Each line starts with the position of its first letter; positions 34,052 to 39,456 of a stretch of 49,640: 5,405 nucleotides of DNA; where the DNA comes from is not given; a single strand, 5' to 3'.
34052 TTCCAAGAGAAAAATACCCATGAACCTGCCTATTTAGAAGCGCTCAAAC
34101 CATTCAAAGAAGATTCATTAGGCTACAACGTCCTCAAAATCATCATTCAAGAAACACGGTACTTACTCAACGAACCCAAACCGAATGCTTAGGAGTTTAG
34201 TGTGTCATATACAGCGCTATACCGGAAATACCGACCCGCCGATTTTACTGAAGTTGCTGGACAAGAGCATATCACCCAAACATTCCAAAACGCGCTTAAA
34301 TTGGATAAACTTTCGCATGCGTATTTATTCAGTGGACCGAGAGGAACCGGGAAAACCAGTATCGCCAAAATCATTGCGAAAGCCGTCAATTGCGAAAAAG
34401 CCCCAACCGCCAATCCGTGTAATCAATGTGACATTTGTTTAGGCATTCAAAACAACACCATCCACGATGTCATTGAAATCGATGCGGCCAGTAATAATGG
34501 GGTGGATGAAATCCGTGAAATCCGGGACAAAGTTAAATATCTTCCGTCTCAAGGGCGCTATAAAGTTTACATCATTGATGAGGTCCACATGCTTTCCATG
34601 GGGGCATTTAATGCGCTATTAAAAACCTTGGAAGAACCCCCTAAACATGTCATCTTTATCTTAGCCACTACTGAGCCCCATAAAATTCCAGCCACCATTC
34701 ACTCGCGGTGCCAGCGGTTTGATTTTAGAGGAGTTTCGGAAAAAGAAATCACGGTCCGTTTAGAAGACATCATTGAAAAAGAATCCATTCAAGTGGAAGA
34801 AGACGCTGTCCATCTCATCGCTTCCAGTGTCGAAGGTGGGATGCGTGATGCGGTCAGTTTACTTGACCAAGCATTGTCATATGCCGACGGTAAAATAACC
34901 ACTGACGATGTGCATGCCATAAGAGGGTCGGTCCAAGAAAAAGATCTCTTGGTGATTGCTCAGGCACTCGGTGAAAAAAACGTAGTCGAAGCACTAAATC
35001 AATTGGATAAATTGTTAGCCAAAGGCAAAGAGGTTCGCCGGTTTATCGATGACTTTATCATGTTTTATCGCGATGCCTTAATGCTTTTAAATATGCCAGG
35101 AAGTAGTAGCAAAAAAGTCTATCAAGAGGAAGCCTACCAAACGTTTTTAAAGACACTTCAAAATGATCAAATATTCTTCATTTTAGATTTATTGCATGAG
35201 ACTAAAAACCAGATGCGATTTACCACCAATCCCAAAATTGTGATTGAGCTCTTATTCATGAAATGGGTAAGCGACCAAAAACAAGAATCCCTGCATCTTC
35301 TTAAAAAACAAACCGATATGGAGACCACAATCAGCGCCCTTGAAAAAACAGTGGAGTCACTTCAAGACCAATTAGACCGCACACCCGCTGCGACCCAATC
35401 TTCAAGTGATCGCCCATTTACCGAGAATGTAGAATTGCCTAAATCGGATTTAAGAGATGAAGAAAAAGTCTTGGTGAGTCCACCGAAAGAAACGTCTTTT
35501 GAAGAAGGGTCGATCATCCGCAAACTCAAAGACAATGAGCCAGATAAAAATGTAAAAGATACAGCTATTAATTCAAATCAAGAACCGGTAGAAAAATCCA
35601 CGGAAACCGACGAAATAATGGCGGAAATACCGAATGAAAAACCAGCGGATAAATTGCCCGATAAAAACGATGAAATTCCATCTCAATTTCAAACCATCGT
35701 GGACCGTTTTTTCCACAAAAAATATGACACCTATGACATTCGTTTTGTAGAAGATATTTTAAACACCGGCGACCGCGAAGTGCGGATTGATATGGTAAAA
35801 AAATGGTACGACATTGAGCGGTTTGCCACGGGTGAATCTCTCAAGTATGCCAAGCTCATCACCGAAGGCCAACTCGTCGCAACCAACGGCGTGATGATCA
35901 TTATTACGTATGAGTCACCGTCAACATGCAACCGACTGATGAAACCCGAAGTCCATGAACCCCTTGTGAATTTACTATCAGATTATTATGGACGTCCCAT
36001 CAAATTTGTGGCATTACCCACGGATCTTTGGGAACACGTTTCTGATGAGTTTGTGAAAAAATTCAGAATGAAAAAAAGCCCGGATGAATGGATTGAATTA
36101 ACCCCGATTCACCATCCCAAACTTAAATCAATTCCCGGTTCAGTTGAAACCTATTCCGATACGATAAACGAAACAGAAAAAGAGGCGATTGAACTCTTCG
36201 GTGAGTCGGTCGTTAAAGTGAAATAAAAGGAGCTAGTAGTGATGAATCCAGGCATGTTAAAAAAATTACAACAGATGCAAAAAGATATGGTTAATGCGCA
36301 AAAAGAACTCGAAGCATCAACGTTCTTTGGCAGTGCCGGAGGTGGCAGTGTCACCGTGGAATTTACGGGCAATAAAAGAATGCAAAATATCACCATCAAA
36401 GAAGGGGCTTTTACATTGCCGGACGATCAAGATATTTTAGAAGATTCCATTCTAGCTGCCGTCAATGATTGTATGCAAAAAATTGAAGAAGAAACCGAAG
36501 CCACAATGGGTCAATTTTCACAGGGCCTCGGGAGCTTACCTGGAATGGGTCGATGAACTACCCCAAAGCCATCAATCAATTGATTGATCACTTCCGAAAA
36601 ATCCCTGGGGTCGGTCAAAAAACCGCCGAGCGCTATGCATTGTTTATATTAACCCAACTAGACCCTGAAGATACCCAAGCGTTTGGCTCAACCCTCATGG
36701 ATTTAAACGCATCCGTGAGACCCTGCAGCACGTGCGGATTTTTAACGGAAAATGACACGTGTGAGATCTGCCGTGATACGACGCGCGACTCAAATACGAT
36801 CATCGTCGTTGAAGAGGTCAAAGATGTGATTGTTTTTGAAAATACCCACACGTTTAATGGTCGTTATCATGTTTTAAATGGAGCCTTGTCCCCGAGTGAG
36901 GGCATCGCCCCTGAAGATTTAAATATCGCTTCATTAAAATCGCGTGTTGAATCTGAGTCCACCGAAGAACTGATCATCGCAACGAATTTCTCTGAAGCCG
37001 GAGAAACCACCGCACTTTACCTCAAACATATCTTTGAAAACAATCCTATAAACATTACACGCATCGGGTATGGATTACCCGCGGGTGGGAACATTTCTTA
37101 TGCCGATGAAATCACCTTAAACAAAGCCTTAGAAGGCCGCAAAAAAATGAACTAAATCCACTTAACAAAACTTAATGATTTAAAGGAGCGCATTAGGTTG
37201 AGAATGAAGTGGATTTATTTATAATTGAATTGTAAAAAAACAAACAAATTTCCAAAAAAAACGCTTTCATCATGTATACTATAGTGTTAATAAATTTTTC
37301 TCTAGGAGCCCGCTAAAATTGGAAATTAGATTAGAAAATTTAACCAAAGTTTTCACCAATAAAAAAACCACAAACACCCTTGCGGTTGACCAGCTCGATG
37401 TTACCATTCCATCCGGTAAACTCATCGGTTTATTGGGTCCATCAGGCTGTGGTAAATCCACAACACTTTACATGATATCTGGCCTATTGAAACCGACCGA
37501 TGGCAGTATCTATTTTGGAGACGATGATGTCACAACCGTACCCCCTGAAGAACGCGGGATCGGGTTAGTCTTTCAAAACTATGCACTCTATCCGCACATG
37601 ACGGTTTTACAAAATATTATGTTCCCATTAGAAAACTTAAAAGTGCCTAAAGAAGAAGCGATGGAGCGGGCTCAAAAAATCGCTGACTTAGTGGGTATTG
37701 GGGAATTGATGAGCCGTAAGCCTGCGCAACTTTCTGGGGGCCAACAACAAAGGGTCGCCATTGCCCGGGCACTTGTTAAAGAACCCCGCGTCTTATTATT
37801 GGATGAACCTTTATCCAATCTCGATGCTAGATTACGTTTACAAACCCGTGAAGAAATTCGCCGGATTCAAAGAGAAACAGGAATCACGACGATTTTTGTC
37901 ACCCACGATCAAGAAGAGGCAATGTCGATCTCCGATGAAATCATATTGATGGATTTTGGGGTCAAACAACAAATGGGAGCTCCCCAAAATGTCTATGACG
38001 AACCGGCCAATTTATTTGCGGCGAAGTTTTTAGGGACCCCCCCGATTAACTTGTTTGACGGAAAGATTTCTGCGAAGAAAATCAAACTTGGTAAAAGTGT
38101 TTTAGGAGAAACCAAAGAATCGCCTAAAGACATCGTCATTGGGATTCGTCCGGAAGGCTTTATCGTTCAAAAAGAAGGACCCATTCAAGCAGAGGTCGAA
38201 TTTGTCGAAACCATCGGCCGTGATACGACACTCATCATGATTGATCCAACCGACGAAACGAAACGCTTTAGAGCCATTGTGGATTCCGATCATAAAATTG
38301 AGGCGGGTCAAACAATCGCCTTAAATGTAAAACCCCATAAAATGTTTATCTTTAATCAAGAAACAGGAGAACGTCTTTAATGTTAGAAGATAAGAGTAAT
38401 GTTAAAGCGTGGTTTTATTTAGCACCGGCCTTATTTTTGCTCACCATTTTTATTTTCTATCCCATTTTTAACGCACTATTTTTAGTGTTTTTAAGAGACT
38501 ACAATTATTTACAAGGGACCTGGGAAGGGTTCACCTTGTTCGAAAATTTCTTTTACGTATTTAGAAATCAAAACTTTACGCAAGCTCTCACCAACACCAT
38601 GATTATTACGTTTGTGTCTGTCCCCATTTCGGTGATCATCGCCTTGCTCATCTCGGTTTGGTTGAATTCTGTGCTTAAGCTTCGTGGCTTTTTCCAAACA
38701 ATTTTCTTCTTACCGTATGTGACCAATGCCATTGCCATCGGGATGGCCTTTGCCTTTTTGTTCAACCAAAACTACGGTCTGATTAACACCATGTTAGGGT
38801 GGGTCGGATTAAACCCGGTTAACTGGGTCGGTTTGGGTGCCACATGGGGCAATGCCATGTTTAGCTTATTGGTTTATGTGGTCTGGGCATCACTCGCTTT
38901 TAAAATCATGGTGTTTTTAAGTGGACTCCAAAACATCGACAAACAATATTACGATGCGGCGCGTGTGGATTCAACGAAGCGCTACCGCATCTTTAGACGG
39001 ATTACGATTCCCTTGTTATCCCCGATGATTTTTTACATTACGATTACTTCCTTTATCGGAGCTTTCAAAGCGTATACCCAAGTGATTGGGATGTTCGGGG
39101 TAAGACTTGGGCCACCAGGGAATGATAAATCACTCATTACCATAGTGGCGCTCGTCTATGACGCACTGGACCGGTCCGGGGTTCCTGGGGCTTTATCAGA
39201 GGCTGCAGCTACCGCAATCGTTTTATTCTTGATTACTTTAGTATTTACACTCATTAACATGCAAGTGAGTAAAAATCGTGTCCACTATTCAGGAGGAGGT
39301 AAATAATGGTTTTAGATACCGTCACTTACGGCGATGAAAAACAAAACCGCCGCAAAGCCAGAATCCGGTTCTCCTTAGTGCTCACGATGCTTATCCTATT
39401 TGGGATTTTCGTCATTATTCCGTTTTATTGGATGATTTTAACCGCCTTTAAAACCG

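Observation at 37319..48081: Candidate surface locus for nucleic-acid capture, cleavage, import and finishing: CUT1 ABC importer + three lipoproteins + two DHH nucleases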

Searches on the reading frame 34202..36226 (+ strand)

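Call 67: search_protein_families(library=pfam, proteins=[window:34202-36226:+], max_evalue=0.001)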
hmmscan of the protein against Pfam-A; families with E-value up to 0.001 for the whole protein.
window:34202-36226:+ (674 aa): 13 families
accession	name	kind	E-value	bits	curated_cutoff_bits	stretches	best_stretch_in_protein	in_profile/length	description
PF13177.12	DNA_pol3_delta2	-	3.5e-48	164.1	27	1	20-177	1-159/161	DNA polymerase III, delta subunit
PF22608.2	DNAX_ATPase_lid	-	3.1e-15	56.1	27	1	183-230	2-49/49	DNA polymerase III clamp loader subunit, ATPase lid domain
PF00004.35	AAA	-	5.2e-14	53.2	21.2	1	42-173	2-126/131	ATPase family associated with various cellular activities (AAA)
PF05496.18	RuvB_N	-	1.4e-07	31.8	27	1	11-94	2-91/159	Holliday junction DNA helicase RuvB P-loop domain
PF13604.12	AAA_30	-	4.9e-07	30.1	27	1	42-153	22-122/191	AAA domain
PF12169.13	DNA_pol3_gamma3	-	5e-07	30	24.4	1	232-357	1-129/143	DNA polymerase III subunits gamma and tau domain III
PF13401.12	AAA_22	-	5.2e-06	27.2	27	1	42-157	9-123/130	AAA domain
PF13245.12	AAA_19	-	5.2e-06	27.1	25.1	1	38-153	11-123/134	AAA domain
PF06068.19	TIP49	-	1.1e-05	25.2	23.8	0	122-156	277-310/347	TIP49 P-loop domain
PF05970.20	PIF1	-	0.00023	21.3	25.9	1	21-144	6-127/223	PIF1-like helicase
PF07728.20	AAA_5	-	0.00026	21.4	22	0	42-145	3-92/139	AAA domain (dynein-related subfamily)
PF03215.21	Rad17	-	0.00048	20.6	23.8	0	6-74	9-81/186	Rad17 P-loop domain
PF20720.3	nSTAND3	-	0.00094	19.3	27.2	0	25-62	4-41/155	Novel STAND NTPase 3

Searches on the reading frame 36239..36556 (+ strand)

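Call 67: search_protein_families(library=pfam, proteins=[window:36239-36556:+], max_evalue=0.001)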
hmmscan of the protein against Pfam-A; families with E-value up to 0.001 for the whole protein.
window:36239-36556:+ (105 aa): 1 family
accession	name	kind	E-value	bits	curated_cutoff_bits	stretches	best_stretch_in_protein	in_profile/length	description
PF02575.21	YbaB_DNA_bd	-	4.5e-28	97.7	25.5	1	7-97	1-90/91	YbaB/EbfC DNA-binding family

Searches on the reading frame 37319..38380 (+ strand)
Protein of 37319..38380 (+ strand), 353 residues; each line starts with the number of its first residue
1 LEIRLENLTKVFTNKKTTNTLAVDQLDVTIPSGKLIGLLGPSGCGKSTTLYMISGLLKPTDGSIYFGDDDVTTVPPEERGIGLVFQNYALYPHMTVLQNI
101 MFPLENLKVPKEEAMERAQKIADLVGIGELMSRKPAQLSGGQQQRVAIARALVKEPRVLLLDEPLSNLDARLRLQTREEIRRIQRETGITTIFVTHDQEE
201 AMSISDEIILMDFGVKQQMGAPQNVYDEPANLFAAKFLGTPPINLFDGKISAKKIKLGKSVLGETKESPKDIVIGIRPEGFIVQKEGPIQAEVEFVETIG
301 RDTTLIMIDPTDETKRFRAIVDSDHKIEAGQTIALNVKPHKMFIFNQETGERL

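Call 4: search_protein_families(library=pfam, proteins=[window:37319-38380:+], max_evalue=0.01)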
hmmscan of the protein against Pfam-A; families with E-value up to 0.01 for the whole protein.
window:37319-38380:+ (353 aa): 5 families
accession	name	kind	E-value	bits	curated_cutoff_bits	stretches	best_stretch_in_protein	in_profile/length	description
PF00005.33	ABC_tran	-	2.9e-37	128.8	25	1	24-165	2-136/137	ABC transporter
PF17912.7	OB_MalK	-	2e-05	25.8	27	1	239-279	1-51/53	MalK OB fold domain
PF13304.12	AAA_21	-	4.1e-05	24.2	27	0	135-199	235-301/304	AAA domain, putative AbiEii toxin, Type IV TA system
PF08402.16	TOBE_2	-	0.0007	20.1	21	1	274-345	1-76/76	TOBE domain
PF17847.7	GlcV_C_terminal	-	0.0072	17.2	27.6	0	310-346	27-61/61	Glucose ABC transporter C-terminal domain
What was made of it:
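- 37319..38380 (+): ABC ATPase, MalK/UgpC type (353 aa). Pfam ABC_tran 128.8 bits, with borderline OB_MalK and TOBE_2 (call 4).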

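Call 5: search_protein_families(library=ncbifam, proteins=[window:37319-38380:+], max_evalue=0.01)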
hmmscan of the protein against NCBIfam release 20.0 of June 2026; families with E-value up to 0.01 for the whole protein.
window:37319-38380:+ (353 aa): 189 families (the best 25 are shown)
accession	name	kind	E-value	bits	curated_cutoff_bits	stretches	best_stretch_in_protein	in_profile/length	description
NF008653.0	PRK11650.1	subfamily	4.8e-108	361.4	432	1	2-352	3-354/357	sn-glycerol-3-phosphate ABC transporter ATP-binding protein UgpC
NF040933.2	ABC_arch_GlcV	equivalog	1.5e-102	343.1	450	1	2-345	2-357/357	glucose ABC transporter ATP-binding protein GlcV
TIGR03265.1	PhnT2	equivalog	4.2e-95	319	457.7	1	14-345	11-352/353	putative 2-aminoethylphosphonate ABC transporter ATP-binding protein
NF006987.0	PRK09452.1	equivalog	1e-91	307.5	482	1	3-253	18-261/378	spermidine/putrescine ABC transporter ATP-binding protein PotA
NF043075.1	MMSYN1_0197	equivalog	3.1e-87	292.7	550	1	3-345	3-339/341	spermidine/putrescine ABC transporter ATP-binding protein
NF008233.0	PRK11000.1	equivalog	1.6e-86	290.4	568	1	3-348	4-356/369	maltose/maltodextrin ABC transporter ATP-binding protein MalK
TIGR01187.1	potA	subfamily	2.2e-86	289.9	355.6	1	38-253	1-214/325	polyamine ABC transporter ATP-binding protein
NF008513.0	PRK11432.1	equivalog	2e-84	283.5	496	1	4-348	8-350/351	ferric ABC transporter ATP-binding protein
TIGR00968.1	3a0106s01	subfamily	2.3e-78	263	342.75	1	14-240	7-233/237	sulfate ABC transporter ATP-binding protein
TIGR03258.1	PhnT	equivalog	9.7e-77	258.4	499.15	1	21-340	22-352/359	2-aminoethylphosphonate ABC transport system ATP-binding subunit PhnT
NF040840.2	tungstate_WtpC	equivalog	6.9e-75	252.5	440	1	19-286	12-281/347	tungstate ABC transporter ATP-binding protein WtpC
NF008621.0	PRK11607.1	equivalog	1.3e-72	244.7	613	1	5-253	22-263/377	putrescine ABC transporter ATP-binding subunit PotG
NF008105.0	PRK10851.1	equivalog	2.9e-71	240.1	502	1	1-265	1-264/362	sulfate/thiosulfate ABC transporter ATP-binding protein CysA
TIGR01186.1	proV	subfamily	2.8e-63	214.2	326.6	1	15-241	1-233/363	betaine/proline/choline family ABC transporter ATP-binding protein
TIGR04521.1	ECF_ATPase_2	equivalog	1.1e-54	185.4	330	1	3-262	1-268/279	energy-coupling factor transporter ATPase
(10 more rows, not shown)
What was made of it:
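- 37319..38380 (+): The best NCBIfam hit is UgpC at 361 bits, below the cut-off of 432 (call 5).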

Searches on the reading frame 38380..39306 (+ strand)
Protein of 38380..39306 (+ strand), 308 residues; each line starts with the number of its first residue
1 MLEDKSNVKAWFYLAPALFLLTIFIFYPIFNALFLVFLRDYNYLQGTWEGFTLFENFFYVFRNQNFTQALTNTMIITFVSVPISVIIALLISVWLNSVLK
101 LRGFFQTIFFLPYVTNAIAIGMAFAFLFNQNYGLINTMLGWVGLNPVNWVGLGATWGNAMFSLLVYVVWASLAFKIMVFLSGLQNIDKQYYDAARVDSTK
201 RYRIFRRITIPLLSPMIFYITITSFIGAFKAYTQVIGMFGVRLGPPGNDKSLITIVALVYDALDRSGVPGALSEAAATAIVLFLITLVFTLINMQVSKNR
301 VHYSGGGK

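Call 4: search_protein_families(library=pfam, proteins=[window:38380-39306:+], max_evalue=0.01)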
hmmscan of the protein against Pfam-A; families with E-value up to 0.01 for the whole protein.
window:38380-39306:+ (308 aa): 1 family
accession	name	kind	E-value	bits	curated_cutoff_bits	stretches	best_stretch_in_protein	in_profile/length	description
PF00528.27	BPD_transp_1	-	2.9e-11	43.9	26.4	1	81-292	2-174/184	Binding-protein-dependent transport system inner membrane component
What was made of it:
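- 38380..39306 (+): CUT1 permease 1 (308 aa). BPD_transp_1 (call 4).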

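Call 5: search_protein_families(library=ncbifam, proteins=[window:38380-39306:+], max_evalue=0.01)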
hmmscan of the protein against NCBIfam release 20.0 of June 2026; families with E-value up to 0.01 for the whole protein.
window:38380-39306:+ (308 aa): 17 families
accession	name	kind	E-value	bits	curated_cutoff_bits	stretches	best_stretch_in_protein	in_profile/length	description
NF007852.0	PRK10561.1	equivalog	1.1e-25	91.1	335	1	7-303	11-294/295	sn-glycerol-3-phosphate ABC transporter permease UgpA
NF040931.1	ABC_arch_GlcT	equivalog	2.4e-18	66.8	360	1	15-288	3-262/278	glucose ABC transporter permease GlcT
TIGR03262.1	PhnU2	equivalog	2.8e-13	49.4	593.25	1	17-229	10-202/546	putative 2-aminoethylphosphonate ABC transporter permease subunit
NF008232.0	PRK10999.1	equivalog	1.6e-12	47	392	1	54-300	267-518/520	maltose ABC transporter permease MalF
TIGR02141.1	modB_ABC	equivalog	4.3e-09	36.3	182.6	1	73-296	3-205/208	molybdate ABC transporter permease subunit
TIGR01581.1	Mo_ABC_porter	hypoth_equivalog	1.9e-08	34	210.3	1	57-287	10-220/225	ABC transporter permease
TIGR00969.1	3a0106s02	subfamily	3.6e-07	29.9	240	1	54-292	47-265/272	sulfate ABC transporter permease subunit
NF011624.0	PRK15050.1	equivalog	1.3e-06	27.8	247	1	4-288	18-277/297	2-aminoethylphosphonate ABC transporter permease subunit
NF006939.0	PRK09421.1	equivalog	2.6e-06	27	262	1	68-299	10-226/230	molybdate ABC transporter permease subunit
NF007047.0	PRK09500.1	equivalog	4.4e-06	26.5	326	1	19-300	10-255/257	spermidine/putrescine ABC transporter permease PotC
NF007044.0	PRK09497.1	equivalog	9.6e-06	25.3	348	1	20-226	18-216/285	spermidine/putrescine ABC transporter permease PotB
TIGR02139.1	permease_CysT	equivalog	2.6e-05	24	246.1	1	53-293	35-256/265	sulfate ABC transporter permease subunit CysT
TIGR02140.1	permease_CysW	equivalog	6.2e-05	22.6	329.1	1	50-289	32-248/261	sulfate ABC transporter permease subunit CysW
NF008208.0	PRK10971.1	equivalog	8.1e-05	22.2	415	1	55-289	45-261/277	sulfate/thiosulfate ABC transporter permease CysT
NF040733.1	ABC_perm_U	equivalog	0.00015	21.3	295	1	137-217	95-177/251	ABC transporter permease subunit SaoP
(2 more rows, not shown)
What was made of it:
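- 38380..39306 (+): UgpA is the best NCBIfam hit, far below its cut-off (call 5).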
